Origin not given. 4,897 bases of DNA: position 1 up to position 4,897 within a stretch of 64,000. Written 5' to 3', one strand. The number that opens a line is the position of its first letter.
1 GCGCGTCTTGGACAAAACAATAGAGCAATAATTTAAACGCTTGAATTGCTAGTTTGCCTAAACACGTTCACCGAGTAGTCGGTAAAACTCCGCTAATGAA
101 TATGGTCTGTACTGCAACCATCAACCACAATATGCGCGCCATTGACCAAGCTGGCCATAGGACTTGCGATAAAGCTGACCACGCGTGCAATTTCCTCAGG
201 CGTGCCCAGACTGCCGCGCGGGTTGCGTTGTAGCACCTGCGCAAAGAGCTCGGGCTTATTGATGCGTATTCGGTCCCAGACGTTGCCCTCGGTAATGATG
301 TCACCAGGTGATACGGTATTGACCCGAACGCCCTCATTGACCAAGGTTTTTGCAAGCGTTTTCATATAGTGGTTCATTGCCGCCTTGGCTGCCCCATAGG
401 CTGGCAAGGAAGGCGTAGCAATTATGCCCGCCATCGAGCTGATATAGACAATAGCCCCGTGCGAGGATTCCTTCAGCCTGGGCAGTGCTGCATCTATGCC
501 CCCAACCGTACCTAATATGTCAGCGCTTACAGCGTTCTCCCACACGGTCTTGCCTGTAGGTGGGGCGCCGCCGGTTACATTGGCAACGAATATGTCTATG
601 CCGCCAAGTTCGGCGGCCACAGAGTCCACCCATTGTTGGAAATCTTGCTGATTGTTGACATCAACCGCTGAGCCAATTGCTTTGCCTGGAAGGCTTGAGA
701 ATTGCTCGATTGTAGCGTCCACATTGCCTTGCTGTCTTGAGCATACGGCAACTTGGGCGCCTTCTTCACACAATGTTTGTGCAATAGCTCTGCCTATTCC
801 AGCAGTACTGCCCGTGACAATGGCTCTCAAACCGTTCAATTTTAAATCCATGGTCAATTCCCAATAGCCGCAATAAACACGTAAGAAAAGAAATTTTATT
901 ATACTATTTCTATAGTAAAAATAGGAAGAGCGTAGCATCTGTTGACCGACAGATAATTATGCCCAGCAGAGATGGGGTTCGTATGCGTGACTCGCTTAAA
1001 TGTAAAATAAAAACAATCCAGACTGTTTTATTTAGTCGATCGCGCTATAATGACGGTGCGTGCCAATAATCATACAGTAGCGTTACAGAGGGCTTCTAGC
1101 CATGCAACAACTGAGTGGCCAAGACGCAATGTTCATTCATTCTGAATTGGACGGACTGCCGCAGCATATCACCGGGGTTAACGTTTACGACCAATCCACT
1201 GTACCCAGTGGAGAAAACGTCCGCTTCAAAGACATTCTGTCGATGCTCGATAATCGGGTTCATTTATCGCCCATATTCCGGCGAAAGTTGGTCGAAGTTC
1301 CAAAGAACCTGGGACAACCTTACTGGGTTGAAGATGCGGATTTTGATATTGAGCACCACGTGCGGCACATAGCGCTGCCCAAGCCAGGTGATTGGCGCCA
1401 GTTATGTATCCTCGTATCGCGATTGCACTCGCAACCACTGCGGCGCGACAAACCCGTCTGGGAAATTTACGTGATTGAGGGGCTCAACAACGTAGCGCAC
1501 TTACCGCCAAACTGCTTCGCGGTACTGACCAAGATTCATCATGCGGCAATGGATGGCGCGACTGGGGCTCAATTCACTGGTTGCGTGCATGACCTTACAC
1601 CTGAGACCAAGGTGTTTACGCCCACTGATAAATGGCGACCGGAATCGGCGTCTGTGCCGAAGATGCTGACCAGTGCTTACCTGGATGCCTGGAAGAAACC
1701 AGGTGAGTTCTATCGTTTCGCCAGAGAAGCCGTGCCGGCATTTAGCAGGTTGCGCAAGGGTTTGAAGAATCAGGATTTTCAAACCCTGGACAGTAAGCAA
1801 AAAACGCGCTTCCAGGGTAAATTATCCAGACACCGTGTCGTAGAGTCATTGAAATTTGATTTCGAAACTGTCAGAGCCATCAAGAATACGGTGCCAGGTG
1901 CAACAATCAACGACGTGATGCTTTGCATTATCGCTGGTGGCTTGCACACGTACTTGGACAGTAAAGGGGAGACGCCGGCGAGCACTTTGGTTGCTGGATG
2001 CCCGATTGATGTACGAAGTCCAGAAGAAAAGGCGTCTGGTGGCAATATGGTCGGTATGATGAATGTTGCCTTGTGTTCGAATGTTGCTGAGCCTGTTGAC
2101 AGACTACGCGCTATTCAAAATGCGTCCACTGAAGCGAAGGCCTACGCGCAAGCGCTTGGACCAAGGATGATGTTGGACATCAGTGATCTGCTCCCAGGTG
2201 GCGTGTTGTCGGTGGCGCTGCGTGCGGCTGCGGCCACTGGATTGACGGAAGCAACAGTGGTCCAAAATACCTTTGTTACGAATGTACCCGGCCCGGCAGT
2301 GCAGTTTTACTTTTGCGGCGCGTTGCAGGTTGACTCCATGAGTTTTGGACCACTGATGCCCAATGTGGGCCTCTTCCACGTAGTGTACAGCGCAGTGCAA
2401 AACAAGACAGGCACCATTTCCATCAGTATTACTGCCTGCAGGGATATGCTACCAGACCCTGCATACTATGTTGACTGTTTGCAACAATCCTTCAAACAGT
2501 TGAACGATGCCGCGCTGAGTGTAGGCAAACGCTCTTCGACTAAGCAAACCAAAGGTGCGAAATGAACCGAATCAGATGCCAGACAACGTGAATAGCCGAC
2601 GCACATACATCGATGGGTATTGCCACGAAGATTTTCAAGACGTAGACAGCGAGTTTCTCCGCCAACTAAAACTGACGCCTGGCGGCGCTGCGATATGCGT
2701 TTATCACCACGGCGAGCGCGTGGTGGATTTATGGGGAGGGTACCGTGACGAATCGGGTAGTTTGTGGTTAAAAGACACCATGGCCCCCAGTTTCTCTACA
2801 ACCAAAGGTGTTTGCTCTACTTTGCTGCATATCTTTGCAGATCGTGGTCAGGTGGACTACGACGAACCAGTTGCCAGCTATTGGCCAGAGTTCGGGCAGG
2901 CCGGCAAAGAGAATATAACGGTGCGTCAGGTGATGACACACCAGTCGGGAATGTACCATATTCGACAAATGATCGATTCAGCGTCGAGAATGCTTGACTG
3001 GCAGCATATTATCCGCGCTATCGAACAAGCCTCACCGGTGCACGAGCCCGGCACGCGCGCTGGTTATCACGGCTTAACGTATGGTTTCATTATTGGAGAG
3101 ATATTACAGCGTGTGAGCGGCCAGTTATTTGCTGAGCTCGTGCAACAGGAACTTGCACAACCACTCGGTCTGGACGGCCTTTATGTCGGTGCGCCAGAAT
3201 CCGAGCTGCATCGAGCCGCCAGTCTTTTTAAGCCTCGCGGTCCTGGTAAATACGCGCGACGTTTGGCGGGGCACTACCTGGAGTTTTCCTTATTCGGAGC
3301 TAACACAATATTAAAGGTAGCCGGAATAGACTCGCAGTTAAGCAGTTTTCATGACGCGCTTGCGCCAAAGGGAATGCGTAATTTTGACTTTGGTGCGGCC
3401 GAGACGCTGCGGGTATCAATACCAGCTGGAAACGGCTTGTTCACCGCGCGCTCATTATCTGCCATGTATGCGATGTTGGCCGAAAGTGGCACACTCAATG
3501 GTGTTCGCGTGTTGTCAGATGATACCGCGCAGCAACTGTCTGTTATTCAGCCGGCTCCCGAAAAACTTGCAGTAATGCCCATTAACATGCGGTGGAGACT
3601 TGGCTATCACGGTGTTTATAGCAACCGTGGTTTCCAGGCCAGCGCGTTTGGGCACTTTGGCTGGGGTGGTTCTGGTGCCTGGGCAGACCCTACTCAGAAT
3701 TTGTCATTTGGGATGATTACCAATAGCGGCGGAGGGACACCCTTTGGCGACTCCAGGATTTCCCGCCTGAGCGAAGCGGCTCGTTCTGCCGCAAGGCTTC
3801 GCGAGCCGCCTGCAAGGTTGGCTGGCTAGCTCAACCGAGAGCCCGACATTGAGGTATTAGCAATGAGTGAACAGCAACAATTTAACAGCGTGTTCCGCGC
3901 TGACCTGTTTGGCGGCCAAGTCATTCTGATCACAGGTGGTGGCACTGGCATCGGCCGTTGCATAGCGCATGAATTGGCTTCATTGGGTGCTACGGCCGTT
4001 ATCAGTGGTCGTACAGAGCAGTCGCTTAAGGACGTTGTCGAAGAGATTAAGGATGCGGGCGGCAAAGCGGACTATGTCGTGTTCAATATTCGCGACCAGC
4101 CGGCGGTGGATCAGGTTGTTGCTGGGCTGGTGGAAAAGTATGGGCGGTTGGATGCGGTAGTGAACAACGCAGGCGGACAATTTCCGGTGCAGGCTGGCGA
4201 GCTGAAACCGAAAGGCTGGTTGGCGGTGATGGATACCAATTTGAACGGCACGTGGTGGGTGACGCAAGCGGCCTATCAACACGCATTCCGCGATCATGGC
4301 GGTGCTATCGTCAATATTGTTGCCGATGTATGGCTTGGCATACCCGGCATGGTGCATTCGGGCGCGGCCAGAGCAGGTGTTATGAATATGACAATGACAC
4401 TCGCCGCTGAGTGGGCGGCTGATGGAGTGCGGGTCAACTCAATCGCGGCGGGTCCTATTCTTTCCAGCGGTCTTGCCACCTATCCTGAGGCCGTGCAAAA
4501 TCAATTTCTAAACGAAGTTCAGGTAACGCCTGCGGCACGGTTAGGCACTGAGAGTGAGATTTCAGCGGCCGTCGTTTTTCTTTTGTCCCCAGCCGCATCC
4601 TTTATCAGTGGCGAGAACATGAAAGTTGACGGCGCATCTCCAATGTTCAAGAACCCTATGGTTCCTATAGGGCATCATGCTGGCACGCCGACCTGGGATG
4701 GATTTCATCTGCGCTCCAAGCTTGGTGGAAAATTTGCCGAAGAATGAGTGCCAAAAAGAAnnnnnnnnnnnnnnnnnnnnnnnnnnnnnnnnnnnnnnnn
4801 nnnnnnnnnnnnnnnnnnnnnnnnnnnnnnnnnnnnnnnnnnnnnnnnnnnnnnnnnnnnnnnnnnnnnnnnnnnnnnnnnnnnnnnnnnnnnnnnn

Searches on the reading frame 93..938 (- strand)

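Call 31: search_protein_families(library=pfam, proteins=[window:93-938:-], max_evalue=0.00001)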
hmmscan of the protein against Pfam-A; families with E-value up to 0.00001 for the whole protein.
window:93-938:- (281 aa): 3 families
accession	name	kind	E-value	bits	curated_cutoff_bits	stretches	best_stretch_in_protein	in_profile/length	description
PF13561.12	adh_short_C2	-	2.7e-48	165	27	1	46-274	6-233/236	Enoyl-(Acyl carrier protein) reductase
PF00106.31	adh_short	-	6.3e-43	147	26.6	1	39-217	3-185/195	short chain dehydrogenase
PF08659.16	KR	-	3.5e-11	43.8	22.6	1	40-207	4-171/180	KR domain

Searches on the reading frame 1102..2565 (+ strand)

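Call 31: search_protein_families(library=pfam, proteins=[window:1102-2565:+], max_evalue=0.00001)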
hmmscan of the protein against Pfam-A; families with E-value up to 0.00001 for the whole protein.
window:1102-2565:+ (487 aa): 2 families
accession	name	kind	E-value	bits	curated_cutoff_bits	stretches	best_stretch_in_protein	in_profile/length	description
PF03007.21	WS_DGAT_cat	-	4.9e-55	187.6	23.6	1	4-273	1-263/263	Wax ester synthase/diacylglycerol acyltransferase catalytic domain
PF06974.18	WS_DGAT_C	-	7.9e-23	81.5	20.7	1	314-467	2-144/145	WS/DGAT C-terminal domain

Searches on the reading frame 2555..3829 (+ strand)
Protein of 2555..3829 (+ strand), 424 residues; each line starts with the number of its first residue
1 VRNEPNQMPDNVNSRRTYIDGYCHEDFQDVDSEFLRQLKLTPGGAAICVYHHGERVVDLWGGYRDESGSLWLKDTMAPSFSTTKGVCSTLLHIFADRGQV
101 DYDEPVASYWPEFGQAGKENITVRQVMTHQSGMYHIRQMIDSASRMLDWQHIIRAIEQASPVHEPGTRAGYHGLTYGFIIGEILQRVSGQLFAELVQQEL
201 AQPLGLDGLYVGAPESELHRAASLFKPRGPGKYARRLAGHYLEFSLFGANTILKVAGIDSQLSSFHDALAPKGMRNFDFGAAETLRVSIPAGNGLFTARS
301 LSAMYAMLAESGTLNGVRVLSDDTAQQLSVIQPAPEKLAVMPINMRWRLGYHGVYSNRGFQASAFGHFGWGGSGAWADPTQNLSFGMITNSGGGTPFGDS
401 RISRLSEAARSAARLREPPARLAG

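Call 31: search_protein_families(library=pfam, proteins=[window:2555-3829:+], max_evalue=0.00001)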
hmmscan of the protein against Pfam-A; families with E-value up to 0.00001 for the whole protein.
window:2555-3829:+ (424 aa): 1 family
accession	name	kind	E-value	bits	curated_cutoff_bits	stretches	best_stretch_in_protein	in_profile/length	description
PF00144.29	Beta-lactamase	-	4.8e-66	223.6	27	1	44-407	16-326/329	Beta-lactamase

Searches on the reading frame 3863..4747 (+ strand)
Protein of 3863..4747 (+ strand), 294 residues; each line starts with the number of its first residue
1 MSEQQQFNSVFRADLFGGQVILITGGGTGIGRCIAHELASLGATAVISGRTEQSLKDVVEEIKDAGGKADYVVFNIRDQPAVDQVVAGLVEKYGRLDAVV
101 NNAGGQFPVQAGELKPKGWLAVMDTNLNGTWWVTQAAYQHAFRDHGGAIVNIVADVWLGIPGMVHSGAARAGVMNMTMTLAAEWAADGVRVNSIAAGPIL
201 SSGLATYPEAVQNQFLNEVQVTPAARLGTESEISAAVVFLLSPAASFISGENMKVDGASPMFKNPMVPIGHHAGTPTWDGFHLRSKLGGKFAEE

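Call 31: search_protein_families(library=pfam, proteins=[window:3863-4747:+], max_evalue=0.00001)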
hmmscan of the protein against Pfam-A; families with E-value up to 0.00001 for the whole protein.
window:3863-4747:+ (294 aa): 3 families
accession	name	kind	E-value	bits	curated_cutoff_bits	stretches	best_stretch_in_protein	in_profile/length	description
PF13561.12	adh_short_C2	-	1.2e-47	163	27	1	28-257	6-233/236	Enoyl-(Acyl carrier protein) reductase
PF00106.31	adh_short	-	1e-44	152.8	26.6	1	19-202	1-185/195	short chain dehydrogenase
PF08659.16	KR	-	7.1e-11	42.8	22.6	1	21-198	3-177/180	KR domain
